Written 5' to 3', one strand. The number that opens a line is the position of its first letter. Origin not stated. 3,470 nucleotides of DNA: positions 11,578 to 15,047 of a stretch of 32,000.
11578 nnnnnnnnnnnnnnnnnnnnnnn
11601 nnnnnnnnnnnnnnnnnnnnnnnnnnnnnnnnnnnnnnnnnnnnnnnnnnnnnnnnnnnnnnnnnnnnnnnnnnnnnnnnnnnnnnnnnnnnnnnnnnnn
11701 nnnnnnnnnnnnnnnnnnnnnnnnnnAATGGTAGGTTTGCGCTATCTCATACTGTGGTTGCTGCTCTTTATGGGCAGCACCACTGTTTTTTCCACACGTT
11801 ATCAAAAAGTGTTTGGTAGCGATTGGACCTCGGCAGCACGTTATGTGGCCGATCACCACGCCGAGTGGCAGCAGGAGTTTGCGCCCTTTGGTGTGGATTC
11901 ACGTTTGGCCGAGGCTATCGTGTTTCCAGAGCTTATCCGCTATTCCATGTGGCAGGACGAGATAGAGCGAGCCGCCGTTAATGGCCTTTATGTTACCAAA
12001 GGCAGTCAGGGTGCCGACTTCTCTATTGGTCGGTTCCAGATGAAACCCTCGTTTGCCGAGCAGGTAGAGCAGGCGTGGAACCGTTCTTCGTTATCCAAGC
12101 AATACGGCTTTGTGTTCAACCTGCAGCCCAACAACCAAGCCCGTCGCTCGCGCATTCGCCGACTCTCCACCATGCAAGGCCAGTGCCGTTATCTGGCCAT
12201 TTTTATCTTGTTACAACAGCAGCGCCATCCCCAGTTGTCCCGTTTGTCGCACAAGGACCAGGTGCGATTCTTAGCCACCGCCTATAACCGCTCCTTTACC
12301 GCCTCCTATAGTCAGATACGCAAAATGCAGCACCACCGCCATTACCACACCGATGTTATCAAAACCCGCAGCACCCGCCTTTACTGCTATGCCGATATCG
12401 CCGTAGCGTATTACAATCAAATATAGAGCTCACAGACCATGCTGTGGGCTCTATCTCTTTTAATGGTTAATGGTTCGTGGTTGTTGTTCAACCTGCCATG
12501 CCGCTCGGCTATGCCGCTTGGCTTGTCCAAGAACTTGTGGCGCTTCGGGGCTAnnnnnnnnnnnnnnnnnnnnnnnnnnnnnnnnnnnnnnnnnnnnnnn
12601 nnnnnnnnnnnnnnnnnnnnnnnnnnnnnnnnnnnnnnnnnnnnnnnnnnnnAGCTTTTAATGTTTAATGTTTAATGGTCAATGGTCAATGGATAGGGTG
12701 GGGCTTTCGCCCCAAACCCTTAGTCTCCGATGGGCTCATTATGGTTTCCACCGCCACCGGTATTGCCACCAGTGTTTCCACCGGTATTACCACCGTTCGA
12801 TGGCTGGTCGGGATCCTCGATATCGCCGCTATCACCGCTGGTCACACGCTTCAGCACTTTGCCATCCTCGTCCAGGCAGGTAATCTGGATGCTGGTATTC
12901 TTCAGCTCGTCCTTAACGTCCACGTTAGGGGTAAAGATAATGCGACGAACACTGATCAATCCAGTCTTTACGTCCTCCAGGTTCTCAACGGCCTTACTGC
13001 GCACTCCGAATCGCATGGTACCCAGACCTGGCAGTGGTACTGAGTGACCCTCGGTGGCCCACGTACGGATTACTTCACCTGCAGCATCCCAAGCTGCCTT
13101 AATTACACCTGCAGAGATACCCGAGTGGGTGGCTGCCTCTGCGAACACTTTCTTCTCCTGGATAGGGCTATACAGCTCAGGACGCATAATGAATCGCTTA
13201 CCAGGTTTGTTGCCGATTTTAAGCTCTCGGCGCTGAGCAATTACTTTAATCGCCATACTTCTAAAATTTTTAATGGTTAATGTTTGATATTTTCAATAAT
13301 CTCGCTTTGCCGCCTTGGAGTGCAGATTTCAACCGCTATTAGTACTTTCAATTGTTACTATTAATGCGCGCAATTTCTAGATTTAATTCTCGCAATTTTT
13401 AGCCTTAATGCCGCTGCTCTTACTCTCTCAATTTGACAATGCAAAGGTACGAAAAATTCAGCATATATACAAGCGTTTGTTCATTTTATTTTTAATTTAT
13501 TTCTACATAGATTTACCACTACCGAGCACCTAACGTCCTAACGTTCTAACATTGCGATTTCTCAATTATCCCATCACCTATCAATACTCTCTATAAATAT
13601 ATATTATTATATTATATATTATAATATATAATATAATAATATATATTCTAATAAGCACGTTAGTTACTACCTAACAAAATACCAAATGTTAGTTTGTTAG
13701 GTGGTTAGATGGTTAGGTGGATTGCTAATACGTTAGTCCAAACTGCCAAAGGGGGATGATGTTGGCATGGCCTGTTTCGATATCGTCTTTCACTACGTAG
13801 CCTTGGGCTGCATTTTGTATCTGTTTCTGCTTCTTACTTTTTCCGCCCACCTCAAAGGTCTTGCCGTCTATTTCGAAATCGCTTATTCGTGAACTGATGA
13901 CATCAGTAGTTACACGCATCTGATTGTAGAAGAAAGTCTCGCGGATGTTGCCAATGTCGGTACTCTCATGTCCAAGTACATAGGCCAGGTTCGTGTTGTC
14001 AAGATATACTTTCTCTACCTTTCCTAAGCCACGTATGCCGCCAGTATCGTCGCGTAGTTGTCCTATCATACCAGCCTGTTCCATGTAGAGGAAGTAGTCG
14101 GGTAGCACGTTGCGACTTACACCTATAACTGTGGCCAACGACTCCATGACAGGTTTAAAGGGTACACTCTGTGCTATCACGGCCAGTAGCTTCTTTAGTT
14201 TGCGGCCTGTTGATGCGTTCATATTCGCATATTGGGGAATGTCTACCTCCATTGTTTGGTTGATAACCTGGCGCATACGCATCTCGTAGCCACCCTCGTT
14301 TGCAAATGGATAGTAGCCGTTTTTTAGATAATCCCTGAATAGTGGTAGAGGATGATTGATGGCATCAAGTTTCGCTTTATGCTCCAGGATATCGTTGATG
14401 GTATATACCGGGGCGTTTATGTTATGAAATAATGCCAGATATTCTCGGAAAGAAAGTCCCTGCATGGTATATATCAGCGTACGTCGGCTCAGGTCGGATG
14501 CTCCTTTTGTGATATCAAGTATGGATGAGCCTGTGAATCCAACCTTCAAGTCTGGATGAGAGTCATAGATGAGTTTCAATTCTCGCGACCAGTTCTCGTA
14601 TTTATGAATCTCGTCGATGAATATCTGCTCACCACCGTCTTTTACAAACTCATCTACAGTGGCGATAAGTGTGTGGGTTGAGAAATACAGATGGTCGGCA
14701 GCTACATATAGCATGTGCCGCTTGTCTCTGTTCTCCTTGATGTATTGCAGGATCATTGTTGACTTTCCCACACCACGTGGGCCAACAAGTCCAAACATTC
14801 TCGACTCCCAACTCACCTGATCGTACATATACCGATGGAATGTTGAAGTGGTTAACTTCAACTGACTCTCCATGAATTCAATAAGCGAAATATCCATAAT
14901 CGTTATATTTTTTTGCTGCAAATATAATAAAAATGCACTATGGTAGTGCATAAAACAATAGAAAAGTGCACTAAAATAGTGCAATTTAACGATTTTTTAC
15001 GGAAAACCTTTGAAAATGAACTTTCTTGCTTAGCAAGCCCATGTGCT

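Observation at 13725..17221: Self-contained module: AAA+/DUF4143 ATPase divergent from two overlapping orphan ORFs - best candidate for an undescribed conflict/defence-type system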

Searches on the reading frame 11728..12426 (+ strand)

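Call 3: search_protein_families(library=pfam, proteins=[window:11728-12426:+], max_evalue=0.1)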
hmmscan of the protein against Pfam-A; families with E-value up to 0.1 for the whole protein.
window:11728-12426:+ (232 aa): 1 family
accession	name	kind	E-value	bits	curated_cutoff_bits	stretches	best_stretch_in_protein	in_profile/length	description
PF17056.10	KRE1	-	0.076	13.2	27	0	16-38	17-39/66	Killer toxin-resistance protein 1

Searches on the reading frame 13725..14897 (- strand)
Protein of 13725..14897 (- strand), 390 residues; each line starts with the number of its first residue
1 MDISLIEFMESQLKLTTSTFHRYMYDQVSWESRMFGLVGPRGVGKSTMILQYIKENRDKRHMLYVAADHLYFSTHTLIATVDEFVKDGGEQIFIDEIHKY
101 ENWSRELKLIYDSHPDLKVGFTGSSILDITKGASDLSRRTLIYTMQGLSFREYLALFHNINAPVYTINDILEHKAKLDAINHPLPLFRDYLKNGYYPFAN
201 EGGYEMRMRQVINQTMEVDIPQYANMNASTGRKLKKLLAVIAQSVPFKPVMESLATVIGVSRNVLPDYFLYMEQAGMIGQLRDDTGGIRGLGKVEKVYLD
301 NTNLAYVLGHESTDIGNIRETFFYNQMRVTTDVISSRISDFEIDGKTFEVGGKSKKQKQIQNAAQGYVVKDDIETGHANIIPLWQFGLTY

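Call 3: search_protein_families(library=pfam, proteins=[window:13725-14897:-], max_evalue=0.1)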
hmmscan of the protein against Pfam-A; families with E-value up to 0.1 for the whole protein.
window:13725-14897:- (390 aa): 11 families
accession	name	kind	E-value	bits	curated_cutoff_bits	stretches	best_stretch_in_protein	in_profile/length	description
PF13173.12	AAA_14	-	1e-27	97.1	27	1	33-154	3-129/129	AAA domain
PF01637.24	ATPase_2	-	0.0021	18.3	33.2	1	38-99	26-89/225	ATPase domain predominantly from Archaea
PF13401.12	AAA_22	-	0.0024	18.6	27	1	37-82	10-55/130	AAA domain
PF00004.35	AAA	-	0.0035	18.2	21.2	1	37-100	3-69/131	ATPase family associated with various cellular activities (AAA)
PF08477.19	Roc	-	0.0049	17.5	27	1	37-70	4-37/119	Ras of Complex, Roc, domain of DAPkinase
PF13191.12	AAA_16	-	0.0062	17.5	32.6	1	33-88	25-82/167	AAA ATPase domain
PF13635.12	DUF4143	-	0.011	15.9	28.1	1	218-330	2-121/160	Domain of unknown function (DUF4143)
PF12775.13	AAA_7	-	0.012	15.6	25.8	1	18-65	19-66/181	P-loop containing dynein motor region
PF07693.20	KAP_NTPase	-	0.017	14.8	20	1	31-92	19-67/293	KAP family P-loop domain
PF01443.25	Viral_helicase1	-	0.063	13.5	21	0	42-102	8-73/228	Viral superfamily 1 RNA helicase core domain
PF13555.12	AAA_29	-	0.071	13.3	27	0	23-49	10-39/61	P-loop containing region of AAA domain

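Call 4: search_protein_families(library=padloc, proteins=[window:13725-14897:-], max_evalue=0.1)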
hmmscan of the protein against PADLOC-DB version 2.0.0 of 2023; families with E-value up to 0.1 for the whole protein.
window:13725-14897:- (390 aa): 8 families
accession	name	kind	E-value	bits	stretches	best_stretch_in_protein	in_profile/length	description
PDLC04787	PDC-S01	-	4.5e-25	86.4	1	37-344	32-341/412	-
PDLC04789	PDC-S01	-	2.4e-23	80.8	1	31-283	16-248/375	-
PDLC04790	PDC-S01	-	2.3e-14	50.9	1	28-306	23-296/422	-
PDLC04791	PDC-S01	-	4.1e-12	43.5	1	36-157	23-154/395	-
PDLC04786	PDC-S01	-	3.5e-07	27.3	1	76-194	75-194/439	-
PDLC04788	PDC-S01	-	5.2e-07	26.9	1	39-227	26-227/448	-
PDLC04792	PDC-S01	-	2.9e-05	20.8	1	35-227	22-234/452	-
PDLC02859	DpdF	-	0.019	11.4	1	41-139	172-267/545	DpdF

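Call 9: search_protein_families(library=phrogs, proteins=[window:13725-14897:-], max_evalue=0.01)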
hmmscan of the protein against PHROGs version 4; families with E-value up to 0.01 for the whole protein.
window:13725-14897:- (390 aa): 1 family
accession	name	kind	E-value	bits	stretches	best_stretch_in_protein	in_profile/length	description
phrog_168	-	DNA, RNA and nucleotide metabolism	0.0027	18.4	1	33-103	43-115/314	clamp loader of DNA polymerase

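Call 10: search_protein_families(library=ncbifam, proteins=[window:13725-14897:-], max_evalue=0.01)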
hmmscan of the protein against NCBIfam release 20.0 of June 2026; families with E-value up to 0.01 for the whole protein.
window:13725-14897:- (390 aa): 0 families

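Call 86: find_encoding_contigs(protein=window:13725-14897:-, flank=6000, max_places=8)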
Protein window:13725-14897:- (390 aa): 24 contigs read that carry it; 8 places shown.
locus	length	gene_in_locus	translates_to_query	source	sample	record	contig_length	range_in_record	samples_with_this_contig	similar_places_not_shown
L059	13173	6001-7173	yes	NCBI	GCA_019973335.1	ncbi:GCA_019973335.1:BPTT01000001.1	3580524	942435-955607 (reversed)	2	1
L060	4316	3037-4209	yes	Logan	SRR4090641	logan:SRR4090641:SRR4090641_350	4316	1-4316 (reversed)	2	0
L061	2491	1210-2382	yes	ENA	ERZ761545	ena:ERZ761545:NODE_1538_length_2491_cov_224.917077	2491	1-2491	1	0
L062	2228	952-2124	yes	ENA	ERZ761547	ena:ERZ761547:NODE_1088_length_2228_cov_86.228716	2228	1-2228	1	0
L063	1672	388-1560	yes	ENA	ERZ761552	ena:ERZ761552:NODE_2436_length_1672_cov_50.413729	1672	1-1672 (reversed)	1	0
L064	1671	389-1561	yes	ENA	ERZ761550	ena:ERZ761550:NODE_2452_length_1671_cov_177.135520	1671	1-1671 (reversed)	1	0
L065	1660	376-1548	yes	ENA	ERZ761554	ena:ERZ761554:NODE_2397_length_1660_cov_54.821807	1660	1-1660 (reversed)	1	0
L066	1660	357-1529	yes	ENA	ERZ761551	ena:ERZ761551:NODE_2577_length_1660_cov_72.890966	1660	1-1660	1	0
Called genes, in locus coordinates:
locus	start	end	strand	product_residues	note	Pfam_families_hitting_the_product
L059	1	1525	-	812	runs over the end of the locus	PF08800:BT4734-like_N (weak)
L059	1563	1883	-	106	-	-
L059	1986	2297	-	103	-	-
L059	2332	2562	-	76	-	-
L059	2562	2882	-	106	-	-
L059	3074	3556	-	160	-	-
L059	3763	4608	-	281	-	-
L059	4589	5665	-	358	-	-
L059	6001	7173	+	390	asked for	PF13173:AAA_14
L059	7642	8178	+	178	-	-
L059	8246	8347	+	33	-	PF20096:DUF6486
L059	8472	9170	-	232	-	-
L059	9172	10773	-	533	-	-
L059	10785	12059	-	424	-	PF06439:3keto-disac_hyd (faint), PF00691:OmpA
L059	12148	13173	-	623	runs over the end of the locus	PF05170:AsmA, PF05359:DUF748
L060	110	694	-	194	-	-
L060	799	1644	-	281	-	-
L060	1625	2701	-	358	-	-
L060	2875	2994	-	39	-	-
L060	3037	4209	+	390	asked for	PF13173:AAA_14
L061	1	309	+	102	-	?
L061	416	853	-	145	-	PF04024:PspC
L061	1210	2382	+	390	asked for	PF13173:AAA_14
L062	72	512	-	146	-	PF01975:SurE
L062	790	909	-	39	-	-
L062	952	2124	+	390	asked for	PF13173:AAA_14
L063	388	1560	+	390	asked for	PF13173:AAA_14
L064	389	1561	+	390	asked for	PF13173:AAA_14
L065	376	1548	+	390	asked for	PF13173:AAA_14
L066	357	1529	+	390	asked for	PF13173:AAA_14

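Call 97: search_solved_structures(query=window:13725-14897:-, max_evalue=0.01)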
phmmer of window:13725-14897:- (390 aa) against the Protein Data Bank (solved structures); distinct sequences matched with E-value up to 0.01: 0.
